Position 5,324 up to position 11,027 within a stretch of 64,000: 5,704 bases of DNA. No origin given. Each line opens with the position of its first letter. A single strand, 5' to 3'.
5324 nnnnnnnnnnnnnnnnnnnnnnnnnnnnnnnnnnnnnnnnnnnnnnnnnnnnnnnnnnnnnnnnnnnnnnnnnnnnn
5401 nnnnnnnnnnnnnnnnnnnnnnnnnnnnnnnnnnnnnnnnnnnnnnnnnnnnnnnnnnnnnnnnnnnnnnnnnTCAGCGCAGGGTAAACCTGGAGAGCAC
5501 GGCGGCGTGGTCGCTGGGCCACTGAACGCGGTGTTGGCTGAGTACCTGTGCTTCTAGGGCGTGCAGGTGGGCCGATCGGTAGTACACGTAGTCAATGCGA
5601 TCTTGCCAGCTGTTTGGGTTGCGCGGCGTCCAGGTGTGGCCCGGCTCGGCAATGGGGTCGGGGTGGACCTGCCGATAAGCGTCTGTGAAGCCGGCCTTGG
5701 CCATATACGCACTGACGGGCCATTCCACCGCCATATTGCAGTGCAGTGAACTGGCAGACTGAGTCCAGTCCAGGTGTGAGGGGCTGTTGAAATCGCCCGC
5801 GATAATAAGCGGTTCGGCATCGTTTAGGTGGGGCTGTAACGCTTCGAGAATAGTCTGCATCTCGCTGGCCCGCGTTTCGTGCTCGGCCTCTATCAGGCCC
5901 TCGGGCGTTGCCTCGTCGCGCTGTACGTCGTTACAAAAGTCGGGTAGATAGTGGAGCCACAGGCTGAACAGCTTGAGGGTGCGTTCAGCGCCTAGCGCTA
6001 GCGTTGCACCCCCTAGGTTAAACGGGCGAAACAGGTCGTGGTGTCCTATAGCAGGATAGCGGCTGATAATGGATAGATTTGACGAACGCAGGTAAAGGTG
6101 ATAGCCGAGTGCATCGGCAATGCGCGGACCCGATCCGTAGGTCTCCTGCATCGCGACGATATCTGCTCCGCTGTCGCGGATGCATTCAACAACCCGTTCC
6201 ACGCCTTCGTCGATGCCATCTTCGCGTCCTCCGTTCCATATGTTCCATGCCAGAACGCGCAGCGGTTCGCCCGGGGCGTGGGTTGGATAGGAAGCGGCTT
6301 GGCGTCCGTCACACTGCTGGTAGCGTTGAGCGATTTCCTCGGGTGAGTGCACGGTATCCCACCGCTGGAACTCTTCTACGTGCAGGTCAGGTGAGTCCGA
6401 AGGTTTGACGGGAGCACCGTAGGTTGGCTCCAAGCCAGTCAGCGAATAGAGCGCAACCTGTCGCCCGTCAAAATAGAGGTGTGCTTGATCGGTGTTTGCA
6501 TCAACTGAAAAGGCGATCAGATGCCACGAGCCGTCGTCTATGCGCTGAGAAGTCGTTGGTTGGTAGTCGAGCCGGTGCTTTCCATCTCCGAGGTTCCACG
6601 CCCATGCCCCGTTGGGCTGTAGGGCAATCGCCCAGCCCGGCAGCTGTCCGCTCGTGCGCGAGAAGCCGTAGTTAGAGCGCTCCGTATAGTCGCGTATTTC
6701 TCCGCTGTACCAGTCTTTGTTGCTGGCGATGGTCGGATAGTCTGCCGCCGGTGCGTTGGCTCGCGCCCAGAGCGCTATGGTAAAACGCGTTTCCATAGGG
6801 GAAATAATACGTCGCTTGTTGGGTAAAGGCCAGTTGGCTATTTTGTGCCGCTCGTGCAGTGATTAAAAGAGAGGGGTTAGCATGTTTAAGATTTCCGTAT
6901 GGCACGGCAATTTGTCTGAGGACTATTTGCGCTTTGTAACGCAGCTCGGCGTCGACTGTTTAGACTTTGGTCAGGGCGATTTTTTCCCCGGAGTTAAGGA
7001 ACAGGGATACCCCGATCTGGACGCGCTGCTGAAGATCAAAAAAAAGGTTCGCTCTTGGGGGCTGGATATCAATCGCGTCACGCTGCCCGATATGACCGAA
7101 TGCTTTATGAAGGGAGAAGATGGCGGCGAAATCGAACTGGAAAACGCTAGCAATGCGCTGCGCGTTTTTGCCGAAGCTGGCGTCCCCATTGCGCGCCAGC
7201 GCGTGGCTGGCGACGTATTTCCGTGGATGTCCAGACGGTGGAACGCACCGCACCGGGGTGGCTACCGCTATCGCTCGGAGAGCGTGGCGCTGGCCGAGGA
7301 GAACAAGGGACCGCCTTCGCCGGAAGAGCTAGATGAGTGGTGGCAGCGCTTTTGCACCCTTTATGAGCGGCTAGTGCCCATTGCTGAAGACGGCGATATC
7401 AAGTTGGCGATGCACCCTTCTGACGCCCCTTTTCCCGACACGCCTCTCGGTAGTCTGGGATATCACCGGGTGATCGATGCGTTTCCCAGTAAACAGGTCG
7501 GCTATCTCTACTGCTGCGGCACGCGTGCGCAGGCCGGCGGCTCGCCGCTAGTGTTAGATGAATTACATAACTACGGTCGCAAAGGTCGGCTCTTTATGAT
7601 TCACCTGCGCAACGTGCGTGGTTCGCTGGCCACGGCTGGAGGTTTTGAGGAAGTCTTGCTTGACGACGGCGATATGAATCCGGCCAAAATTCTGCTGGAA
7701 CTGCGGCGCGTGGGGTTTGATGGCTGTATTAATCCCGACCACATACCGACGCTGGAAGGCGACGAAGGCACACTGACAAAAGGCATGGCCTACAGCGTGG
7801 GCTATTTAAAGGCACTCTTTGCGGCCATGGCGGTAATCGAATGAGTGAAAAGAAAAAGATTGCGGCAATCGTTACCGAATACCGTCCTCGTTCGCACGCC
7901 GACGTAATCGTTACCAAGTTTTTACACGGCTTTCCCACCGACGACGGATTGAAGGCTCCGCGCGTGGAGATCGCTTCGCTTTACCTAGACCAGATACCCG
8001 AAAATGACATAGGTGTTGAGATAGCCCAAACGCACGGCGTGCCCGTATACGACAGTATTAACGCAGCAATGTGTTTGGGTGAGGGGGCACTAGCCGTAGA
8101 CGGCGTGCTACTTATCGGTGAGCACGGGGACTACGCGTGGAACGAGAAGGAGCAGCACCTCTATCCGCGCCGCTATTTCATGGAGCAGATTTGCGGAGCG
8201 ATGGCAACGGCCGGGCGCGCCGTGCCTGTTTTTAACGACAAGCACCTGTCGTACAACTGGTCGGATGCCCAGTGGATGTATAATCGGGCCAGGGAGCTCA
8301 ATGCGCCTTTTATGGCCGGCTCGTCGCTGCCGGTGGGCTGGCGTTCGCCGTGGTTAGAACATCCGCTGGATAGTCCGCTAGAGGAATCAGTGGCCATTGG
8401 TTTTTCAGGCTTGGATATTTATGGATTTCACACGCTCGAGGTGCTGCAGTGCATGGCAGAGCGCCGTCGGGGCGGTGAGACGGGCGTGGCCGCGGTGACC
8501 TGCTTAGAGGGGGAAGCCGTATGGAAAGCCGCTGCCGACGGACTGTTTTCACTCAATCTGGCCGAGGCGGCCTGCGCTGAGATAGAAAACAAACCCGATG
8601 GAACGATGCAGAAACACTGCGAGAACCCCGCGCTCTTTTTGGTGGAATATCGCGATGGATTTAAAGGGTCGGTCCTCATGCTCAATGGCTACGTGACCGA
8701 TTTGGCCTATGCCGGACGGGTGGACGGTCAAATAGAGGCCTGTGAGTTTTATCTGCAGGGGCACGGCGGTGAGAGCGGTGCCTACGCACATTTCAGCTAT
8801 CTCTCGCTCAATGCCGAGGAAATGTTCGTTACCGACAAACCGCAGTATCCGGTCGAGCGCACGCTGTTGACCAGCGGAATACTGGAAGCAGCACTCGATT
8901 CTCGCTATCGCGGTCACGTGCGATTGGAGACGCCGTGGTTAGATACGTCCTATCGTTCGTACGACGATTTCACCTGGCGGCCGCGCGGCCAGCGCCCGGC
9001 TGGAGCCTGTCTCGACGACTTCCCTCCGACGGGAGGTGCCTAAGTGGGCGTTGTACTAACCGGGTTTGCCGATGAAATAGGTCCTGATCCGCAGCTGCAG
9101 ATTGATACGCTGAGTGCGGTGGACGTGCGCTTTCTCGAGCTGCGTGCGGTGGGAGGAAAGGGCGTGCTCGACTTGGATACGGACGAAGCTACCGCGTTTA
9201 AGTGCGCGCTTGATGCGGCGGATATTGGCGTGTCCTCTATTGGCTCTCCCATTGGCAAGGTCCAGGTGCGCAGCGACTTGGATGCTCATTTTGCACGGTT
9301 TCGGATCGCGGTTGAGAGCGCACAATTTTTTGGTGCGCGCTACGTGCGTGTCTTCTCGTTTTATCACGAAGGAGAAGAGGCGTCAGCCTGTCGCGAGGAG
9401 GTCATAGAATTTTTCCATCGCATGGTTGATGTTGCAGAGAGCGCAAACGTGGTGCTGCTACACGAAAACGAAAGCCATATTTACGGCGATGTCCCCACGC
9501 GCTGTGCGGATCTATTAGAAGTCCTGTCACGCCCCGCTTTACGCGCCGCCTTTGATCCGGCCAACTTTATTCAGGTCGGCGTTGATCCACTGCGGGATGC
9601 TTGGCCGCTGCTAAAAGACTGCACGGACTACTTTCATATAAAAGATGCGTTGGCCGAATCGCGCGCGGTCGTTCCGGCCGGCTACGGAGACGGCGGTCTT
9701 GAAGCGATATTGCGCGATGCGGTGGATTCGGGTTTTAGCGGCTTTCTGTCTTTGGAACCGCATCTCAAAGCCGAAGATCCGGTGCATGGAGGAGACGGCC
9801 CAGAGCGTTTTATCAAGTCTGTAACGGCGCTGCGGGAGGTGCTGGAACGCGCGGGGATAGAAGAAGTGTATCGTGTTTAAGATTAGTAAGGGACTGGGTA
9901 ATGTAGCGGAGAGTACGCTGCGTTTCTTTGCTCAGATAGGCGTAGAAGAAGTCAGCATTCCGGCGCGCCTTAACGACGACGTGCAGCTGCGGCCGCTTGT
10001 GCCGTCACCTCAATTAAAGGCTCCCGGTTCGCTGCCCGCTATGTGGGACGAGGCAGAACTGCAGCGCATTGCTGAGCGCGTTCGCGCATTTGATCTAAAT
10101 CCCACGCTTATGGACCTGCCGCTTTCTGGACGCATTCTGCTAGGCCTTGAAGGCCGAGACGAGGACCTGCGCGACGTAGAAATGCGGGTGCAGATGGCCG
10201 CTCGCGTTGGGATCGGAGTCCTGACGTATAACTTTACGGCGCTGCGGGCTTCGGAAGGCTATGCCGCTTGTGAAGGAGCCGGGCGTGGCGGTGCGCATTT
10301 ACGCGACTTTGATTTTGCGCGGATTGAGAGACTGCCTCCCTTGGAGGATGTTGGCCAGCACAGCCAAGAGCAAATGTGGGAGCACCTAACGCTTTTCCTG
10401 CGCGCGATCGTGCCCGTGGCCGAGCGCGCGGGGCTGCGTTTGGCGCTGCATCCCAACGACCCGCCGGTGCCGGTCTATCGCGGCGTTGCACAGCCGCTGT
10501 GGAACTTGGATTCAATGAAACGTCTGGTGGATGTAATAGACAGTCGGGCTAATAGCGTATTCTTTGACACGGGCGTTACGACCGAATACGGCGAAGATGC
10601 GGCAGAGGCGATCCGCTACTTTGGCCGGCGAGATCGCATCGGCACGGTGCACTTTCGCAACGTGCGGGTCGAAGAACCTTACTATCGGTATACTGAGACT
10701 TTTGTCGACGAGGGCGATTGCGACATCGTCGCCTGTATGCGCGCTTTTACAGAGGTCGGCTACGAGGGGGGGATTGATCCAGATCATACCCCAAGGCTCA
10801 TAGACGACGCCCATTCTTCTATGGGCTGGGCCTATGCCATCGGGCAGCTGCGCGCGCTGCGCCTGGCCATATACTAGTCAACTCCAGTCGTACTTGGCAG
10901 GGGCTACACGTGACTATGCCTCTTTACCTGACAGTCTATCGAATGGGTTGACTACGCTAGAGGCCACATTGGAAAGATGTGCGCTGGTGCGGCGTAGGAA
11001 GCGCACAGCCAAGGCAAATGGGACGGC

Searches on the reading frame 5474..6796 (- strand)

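Call 42: search_protein_families(library=pfam, proteins=[window:5474-6796:-], max_evalue=0.00001)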
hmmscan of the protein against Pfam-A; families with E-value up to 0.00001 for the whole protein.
window:5474-6796:- (440 aa): 2 families
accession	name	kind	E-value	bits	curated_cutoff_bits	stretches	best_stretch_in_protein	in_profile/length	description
PF03372.29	Exo_endo_phos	-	9.5e-21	75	24.5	1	183-430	2-225/225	Endonuclease/Exonuclease/phosphatase family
PF13385.13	Laminin_G_3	-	7.4e-10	39.6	27.6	1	4-126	18-114/151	Concanavalin A-like lectin/glucanases superfamily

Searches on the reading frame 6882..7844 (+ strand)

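Call 43: search_protein_families(library=pfam, proteins=[window:6882-7844:+], max_evalue=0.00001)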
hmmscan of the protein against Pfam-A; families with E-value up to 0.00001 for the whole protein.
window:6882-7844:+ (320 aa): 2 families
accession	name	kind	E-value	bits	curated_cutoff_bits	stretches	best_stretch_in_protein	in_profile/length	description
PF03786.19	UxuA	-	1.1e-17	64.3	23.7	1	152-316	179-350/352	D-mannonate dehydratase (UxuA)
PF01261.30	AP_endonuc_2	-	8.4e-08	32.6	31.1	1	145-284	95-226/249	Xylose isomerase-like TIM barrel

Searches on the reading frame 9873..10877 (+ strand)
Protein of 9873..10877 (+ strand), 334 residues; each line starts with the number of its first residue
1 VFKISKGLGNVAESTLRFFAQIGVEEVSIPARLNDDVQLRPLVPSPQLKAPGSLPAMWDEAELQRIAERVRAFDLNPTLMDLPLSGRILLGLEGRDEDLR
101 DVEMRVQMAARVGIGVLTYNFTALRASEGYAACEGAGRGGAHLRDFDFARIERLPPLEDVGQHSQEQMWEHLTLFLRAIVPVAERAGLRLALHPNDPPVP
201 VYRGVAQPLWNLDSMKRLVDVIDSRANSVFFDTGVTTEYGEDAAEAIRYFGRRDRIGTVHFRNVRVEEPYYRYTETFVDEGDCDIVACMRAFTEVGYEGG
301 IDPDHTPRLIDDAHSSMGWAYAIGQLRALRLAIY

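Call 43: search_protein_families(library=pfam, proteins=[window:9873-10877:+], max_evalue=0.00001)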
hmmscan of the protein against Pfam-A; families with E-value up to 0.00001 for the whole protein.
window:9873-10877:+ (334 aa): 2 families
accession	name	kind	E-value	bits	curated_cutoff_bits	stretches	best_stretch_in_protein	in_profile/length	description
PF03786.19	UxuA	-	1.1e-41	143.3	23.7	1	157-321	169-333/352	D-mannonate dehydratase (UxuA)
PF01261.30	AP_endonuc_2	-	2.9e-15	57.1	31.1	1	55-299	22-223/249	Xylose isomerase-like TIM barrel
